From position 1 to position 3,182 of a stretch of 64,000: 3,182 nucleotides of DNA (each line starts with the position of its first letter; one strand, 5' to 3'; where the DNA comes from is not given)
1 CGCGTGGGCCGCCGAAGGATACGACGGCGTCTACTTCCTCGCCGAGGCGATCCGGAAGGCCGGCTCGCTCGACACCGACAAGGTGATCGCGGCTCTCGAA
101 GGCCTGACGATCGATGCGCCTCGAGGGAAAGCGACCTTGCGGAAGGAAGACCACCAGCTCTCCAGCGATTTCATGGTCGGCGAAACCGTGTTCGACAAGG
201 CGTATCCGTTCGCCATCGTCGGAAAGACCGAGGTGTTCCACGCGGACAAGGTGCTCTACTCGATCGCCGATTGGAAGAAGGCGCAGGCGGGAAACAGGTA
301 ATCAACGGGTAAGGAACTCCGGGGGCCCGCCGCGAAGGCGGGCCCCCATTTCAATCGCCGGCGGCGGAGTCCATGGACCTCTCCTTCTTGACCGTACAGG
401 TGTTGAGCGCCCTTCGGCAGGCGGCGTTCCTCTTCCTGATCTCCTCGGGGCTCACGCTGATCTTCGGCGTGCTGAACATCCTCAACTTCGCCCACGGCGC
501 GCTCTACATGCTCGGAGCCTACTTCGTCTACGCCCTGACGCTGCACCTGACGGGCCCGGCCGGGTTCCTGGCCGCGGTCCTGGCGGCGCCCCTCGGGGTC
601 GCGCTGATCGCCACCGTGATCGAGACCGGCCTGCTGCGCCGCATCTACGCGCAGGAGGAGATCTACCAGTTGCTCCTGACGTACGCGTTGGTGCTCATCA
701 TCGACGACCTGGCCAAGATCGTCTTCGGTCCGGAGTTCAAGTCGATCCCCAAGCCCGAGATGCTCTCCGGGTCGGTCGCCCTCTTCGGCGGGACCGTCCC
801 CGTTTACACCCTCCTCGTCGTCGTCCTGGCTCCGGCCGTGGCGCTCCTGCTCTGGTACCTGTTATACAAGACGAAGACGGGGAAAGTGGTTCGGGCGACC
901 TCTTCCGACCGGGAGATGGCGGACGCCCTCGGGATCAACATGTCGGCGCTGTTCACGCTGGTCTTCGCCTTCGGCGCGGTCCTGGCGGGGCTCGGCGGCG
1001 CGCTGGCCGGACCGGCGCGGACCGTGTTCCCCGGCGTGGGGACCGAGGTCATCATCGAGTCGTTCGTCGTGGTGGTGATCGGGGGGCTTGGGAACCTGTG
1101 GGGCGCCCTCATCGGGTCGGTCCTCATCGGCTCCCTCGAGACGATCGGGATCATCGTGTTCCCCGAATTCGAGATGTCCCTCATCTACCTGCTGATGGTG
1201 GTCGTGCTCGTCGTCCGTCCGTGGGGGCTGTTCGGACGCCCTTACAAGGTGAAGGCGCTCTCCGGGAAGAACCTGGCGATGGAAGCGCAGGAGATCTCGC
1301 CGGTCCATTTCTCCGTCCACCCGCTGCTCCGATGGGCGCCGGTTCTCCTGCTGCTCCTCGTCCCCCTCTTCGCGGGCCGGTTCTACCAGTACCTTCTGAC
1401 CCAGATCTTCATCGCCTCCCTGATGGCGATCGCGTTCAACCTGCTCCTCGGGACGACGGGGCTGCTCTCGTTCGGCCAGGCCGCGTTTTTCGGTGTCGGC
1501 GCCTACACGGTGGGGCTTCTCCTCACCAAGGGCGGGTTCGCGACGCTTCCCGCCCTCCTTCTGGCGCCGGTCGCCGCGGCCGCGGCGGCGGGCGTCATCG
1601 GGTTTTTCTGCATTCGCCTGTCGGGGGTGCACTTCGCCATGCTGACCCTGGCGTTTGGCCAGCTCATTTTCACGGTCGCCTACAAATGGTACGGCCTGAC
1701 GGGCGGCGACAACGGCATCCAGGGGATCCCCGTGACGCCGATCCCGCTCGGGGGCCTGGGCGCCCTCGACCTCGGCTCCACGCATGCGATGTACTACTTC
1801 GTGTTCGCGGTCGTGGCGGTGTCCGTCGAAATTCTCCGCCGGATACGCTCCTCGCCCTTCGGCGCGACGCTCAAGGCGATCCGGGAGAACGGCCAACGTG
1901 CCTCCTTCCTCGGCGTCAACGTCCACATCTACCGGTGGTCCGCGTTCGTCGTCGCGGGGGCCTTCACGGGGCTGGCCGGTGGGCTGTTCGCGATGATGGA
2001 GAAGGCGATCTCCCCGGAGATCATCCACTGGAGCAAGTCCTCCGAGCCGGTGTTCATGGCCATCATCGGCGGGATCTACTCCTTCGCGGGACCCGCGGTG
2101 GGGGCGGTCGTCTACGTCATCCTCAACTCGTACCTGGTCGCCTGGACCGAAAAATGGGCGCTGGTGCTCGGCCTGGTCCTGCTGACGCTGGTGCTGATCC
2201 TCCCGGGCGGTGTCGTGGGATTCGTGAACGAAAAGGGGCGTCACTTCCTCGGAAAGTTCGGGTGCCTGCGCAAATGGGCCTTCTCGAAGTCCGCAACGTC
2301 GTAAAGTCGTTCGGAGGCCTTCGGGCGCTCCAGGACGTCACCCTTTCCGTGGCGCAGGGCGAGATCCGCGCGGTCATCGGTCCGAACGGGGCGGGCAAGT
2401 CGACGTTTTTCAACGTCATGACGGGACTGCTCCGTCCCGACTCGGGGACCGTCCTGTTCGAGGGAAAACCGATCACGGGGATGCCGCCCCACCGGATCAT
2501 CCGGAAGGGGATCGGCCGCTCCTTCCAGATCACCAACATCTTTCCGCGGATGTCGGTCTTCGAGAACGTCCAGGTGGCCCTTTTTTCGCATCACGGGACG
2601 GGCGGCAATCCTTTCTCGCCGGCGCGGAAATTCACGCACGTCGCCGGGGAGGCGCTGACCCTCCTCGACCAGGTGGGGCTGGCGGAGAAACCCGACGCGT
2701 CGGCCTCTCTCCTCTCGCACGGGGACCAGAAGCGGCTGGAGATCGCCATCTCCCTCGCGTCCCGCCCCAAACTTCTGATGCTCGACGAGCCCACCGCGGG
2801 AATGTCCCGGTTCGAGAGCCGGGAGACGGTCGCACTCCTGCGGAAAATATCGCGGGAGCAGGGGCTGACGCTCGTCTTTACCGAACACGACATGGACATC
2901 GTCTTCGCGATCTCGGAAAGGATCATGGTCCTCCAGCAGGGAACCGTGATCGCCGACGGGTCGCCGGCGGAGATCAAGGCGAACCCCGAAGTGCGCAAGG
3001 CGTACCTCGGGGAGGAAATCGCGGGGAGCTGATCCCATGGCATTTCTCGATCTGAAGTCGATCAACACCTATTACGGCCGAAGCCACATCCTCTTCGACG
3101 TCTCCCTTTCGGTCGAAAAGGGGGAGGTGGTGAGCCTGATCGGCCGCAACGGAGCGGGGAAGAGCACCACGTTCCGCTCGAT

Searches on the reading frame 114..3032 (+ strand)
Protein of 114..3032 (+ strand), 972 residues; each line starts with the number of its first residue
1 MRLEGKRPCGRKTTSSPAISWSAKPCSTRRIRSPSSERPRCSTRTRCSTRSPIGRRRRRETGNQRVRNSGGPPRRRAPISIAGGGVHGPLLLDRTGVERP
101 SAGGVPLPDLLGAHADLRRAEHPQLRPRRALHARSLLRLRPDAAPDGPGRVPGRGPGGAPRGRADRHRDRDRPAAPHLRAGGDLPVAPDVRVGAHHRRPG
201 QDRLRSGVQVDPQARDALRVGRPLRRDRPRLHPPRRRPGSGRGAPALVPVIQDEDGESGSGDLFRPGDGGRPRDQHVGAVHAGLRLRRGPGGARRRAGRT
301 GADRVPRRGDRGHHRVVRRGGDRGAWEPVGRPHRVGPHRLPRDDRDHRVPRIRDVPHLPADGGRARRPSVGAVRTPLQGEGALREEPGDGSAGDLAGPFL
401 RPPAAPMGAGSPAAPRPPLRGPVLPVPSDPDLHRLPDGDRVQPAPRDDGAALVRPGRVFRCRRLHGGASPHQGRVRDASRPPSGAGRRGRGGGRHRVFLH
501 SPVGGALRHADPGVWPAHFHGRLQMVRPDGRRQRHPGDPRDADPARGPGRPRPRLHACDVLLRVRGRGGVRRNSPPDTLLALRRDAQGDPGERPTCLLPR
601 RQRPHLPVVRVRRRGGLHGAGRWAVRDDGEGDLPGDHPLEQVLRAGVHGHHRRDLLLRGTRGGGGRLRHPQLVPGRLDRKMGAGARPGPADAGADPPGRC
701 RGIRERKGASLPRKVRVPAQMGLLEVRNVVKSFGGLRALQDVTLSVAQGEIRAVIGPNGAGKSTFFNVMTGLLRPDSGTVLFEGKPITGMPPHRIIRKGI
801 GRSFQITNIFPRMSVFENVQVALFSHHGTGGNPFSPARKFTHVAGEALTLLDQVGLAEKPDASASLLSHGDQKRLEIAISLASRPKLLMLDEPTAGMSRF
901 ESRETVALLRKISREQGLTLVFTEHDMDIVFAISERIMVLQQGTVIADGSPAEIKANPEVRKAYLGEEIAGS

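Call 79: search_protein_families(library=ncbifam, proteins=[window:114-3032:+], max_evalue=0.00001)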
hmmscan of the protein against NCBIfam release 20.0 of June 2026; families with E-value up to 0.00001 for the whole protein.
window:114-3032:+ (972 aa): 177 families (the best 25 are shown)
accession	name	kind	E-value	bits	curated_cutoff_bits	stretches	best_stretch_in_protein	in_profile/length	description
TIGR03411.1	urea_trans_UrtD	equivalog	1.5e-69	234.4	304.1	1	723-967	2-242/242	urea ABC transporter ATP-binding protein UrtD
NF008449.1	PRK11300.1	equivalog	6.8e-66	222.1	362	1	722-968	4-255/255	high-affinity branched-chain amino acid ABC transporter ATP-binding protein LivG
TIGR04406.1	LPS_export_lptB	equivalog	7e-49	166.3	240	1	724-968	2-236/239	LPS export ABC transporter ATP-binding protein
TIGR02315.1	ABC_phnC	equivalog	1.4e-43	149.1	266.1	1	723-957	1-236/243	phosphonate ABC transporter ATP-binding protein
TIGR01188.1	drrA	subfamily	4.8e-41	141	312.45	1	731-957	1-214/302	daunorubicin resistance ABC transporter, ATP-binding protein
NF008144.0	PRK10895.1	equivalog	1.1e-40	139.6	381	1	721-969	1-239/241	LPS export ABC transporter ATP-binding protein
TIGR03864.1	PQQ_ABC_ATP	hypoth_equivalog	2.3e-39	135.3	302.25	1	724-959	2-224/236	ABC transporter, ATP-binding subunit, PQQ-dependent alcohol dehydrogenase system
TIGR03410.1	urea_trans_UrtE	equivalog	3e-39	134.8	285.8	1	724-957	1-222/230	urea ABC transporter ATP-binding subunit UrtE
NF007027.0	PRK09493.1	equivalog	3.6e-39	134.6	379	1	724-959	2-228/240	glutamine ABC transporter ATP-binding protein GlnQ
NF041861.1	YtfR_transport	equivalog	5.7e-39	133.9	850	1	723-969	1-238/492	galactofuranose ABC transporter, ATP-binding protein YtfR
NF043075.1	MMSYN1_0197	equivalog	1.1e-38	133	550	1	723-960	2-226/341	spermidine/putrescine ABC transporter ATP-binding protein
NF047930.1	ABC_ATP_B6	equivalog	1.2e-38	133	670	1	724-959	3-228/510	putative B6 ABC transporter ATP-binding protein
NF006987.0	PRK09452.1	equivalog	3e-38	131.5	482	1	719-959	13-240/378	spermidine/putrescine ABC transporter ATP-binding protein PotA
TIGR03265.1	PhnT2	equivalog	9.5e-38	130.3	457.7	1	723-960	4-228/353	putative 2-aminoethylphosphonate ABC transporter ATP-binding protein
TIGR04521.1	ECF_ATPase_2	equivalog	1e-37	129.7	330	1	737-958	19-236/279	energy-coupling factor transporter ATPase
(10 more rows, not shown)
